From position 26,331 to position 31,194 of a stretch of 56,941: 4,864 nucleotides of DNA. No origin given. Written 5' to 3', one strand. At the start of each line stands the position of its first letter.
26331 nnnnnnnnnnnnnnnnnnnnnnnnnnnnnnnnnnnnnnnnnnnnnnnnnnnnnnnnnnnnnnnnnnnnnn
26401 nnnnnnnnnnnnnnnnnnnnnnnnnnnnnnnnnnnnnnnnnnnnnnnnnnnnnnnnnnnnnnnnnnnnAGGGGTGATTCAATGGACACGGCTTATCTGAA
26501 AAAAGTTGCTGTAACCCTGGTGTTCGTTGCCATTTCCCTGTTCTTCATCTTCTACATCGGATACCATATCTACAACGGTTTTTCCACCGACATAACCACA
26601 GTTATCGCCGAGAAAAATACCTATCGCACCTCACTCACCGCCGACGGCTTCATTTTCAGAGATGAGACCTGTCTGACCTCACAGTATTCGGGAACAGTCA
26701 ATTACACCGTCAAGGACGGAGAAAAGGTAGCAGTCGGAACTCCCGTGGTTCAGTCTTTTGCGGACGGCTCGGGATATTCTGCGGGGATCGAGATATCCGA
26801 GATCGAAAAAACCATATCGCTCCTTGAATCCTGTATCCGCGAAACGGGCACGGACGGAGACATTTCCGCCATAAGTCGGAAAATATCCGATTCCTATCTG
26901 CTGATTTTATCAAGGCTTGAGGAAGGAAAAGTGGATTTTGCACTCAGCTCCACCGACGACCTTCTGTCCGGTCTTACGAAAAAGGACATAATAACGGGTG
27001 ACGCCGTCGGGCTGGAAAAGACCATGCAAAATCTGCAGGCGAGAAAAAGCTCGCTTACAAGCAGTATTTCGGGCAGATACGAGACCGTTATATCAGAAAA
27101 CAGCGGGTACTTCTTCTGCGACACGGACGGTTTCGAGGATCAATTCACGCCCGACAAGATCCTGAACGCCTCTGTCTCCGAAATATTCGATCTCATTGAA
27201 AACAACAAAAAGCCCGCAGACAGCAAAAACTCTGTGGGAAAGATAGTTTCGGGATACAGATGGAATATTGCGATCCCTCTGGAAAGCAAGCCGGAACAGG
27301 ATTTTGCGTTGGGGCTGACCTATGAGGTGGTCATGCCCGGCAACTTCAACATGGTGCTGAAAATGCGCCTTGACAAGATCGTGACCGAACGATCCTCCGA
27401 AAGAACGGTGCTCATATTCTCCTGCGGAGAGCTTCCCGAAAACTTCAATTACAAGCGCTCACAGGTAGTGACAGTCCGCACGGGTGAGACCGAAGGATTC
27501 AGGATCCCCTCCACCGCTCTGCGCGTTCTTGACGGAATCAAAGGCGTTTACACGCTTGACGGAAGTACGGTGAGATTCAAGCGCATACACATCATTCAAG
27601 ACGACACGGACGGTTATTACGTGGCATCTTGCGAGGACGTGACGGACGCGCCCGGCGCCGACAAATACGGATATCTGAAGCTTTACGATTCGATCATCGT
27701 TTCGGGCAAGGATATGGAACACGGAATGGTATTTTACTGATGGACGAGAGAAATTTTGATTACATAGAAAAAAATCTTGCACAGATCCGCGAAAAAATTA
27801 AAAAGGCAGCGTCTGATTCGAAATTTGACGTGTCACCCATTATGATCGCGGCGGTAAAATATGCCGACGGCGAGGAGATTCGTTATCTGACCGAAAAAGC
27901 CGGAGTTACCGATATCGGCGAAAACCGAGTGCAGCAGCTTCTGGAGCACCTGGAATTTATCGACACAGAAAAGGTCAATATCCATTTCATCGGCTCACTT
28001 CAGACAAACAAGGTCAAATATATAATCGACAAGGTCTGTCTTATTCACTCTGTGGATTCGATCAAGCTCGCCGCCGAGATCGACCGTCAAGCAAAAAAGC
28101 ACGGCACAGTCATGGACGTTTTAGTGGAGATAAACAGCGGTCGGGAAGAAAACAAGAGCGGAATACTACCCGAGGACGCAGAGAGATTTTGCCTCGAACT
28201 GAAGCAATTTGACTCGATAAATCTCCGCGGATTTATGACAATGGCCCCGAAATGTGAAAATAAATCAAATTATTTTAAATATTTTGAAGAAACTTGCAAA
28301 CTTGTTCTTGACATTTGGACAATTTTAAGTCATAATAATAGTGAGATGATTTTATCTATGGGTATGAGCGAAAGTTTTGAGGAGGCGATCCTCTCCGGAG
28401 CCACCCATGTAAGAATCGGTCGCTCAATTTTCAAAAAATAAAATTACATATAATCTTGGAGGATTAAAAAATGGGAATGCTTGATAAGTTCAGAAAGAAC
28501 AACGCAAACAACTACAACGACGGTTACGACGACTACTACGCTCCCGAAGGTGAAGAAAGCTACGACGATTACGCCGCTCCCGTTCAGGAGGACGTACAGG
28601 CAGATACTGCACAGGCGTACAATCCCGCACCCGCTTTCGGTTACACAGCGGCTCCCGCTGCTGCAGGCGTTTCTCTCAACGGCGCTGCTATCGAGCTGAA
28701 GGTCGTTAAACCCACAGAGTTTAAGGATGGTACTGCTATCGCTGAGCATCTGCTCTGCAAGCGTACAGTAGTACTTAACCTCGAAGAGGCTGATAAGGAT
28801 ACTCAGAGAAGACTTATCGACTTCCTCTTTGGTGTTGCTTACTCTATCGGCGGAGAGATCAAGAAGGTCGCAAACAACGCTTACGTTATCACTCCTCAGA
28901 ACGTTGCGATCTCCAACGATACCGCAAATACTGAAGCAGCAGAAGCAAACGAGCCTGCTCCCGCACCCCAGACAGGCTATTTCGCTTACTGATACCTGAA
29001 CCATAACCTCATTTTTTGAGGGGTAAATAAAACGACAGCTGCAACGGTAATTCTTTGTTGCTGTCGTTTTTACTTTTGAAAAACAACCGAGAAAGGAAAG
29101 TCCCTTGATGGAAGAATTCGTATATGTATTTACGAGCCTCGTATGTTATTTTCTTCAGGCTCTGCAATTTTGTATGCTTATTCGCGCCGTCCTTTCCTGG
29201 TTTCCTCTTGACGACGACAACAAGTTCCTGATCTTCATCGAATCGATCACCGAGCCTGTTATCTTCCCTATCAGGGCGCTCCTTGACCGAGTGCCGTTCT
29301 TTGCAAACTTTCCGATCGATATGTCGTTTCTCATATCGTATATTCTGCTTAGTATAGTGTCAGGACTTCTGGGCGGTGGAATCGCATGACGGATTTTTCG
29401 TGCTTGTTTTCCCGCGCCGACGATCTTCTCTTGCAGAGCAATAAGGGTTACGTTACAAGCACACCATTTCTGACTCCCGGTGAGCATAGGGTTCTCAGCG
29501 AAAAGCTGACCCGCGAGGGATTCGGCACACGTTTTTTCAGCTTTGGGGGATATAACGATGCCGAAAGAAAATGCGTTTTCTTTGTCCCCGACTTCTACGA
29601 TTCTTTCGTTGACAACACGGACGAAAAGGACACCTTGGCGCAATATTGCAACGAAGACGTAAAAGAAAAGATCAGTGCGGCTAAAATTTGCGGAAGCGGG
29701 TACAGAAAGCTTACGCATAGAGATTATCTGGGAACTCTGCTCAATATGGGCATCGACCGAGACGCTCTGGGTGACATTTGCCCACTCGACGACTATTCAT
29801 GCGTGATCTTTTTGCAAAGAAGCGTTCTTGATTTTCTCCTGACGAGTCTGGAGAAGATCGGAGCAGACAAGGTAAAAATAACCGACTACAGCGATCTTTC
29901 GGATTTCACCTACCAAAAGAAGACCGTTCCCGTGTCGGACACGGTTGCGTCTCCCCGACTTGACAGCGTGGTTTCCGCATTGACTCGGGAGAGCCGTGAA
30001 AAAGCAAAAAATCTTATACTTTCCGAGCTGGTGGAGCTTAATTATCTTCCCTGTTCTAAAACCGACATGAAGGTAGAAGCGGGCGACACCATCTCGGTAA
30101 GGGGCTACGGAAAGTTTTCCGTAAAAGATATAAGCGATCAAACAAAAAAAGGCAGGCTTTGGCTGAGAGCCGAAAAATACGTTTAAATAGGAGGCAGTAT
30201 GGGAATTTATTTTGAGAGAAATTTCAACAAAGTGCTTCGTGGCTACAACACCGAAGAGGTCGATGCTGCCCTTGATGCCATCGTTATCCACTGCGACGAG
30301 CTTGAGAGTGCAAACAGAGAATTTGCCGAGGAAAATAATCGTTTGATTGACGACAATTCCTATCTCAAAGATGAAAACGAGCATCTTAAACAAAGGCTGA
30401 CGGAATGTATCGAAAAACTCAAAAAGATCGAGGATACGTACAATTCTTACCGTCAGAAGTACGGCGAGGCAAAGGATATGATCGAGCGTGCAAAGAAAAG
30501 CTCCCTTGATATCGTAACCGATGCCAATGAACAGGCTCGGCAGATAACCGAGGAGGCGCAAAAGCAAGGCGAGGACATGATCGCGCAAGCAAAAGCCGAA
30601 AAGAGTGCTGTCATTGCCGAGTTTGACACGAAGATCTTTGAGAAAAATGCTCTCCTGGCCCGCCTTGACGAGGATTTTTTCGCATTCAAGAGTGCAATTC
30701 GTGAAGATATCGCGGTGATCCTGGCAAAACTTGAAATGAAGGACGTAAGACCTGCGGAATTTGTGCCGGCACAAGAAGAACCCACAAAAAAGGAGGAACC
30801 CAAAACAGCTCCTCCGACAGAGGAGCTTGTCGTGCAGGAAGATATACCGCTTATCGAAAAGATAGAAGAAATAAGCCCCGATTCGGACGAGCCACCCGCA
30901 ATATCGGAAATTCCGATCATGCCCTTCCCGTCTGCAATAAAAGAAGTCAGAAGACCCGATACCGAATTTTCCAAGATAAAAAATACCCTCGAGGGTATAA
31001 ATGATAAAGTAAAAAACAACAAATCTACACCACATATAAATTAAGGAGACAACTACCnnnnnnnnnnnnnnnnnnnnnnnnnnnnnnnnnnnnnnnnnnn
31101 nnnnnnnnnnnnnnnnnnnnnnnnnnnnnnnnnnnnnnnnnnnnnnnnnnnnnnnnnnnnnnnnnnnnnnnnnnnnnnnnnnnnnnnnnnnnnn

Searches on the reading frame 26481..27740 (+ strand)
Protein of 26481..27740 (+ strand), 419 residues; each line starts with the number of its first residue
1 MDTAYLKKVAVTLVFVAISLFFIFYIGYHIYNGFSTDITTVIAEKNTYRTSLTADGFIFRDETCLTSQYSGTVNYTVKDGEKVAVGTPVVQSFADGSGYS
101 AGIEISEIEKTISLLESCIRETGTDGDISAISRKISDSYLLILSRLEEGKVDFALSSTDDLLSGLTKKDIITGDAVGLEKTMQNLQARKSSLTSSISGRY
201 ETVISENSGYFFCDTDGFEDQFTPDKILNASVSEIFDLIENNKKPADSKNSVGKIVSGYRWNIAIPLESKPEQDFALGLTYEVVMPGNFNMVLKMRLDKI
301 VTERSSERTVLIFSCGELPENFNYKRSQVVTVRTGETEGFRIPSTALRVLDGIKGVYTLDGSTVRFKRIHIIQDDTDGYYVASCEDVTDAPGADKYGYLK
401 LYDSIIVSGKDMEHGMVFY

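Call 75: search_protein_families(library=pfam, proteins=[window:26481-27740:+], max_evalue=0.00001)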
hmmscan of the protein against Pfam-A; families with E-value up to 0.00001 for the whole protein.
window:26481-27740:+ (419 aa): 1 family
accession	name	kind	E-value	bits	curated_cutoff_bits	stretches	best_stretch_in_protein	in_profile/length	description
PF12700.13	HlyD_2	-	9.1e-47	160.1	25.1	1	7-415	10-413/416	HlyD family secretion protein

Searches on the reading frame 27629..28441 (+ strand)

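Call 76: search_protein_families(library=pfam, proteins=[window:27629-28441:+], max_evalue=0.00001)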
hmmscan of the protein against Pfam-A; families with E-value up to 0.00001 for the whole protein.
window:27629-28441:+ (270 aa): 1 family
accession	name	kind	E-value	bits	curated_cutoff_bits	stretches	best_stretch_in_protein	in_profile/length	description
PF01168.26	Ala_racemase_N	-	9.2e-16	58.7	24.1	1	50-268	3-216/220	Alanine racemase, N-terminal domain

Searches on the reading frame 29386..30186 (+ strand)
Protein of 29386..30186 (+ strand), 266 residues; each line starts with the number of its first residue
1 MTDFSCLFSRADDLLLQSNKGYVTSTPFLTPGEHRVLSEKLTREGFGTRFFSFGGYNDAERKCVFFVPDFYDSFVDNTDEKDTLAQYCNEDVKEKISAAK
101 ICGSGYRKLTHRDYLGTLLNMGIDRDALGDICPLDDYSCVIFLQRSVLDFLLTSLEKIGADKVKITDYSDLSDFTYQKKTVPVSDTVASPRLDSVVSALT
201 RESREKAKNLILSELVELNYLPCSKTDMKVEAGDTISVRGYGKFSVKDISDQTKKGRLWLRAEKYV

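Call 76: search_protein_families(library=pfam, proteins=[window:29386-30186:+], max_evalue=0.00001)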
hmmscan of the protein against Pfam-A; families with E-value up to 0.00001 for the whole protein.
window:29386-30186:+ (266 aa): 1 family
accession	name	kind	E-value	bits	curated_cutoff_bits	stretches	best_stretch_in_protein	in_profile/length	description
PF17774.7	YlmH_RBD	-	2.8e-12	47.3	23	1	106-167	19-79/84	Putative RNA-binding domain in YlmH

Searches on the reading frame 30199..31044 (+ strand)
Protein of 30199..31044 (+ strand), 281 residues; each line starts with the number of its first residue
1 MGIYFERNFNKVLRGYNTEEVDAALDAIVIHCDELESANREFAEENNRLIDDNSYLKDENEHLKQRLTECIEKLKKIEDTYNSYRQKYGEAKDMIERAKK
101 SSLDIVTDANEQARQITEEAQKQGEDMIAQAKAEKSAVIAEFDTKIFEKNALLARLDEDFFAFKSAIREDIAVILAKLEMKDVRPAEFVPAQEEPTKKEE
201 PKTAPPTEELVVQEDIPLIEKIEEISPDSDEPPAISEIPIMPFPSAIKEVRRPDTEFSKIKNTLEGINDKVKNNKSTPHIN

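Call 76: search_protein_families(library=pfam, proteins=[window:30199-31044:+], max_evalue=0.00001)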
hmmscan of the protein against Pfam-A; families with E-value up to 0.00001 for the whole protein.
window:30199-31044:+ (281 aa): 1 family
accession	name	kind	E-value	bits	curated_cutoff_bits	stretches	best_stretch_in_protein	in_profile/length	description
PF05103.18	DivIVA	-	4.5e-11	43.3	28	1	7-67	9-69/131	DivIVA protein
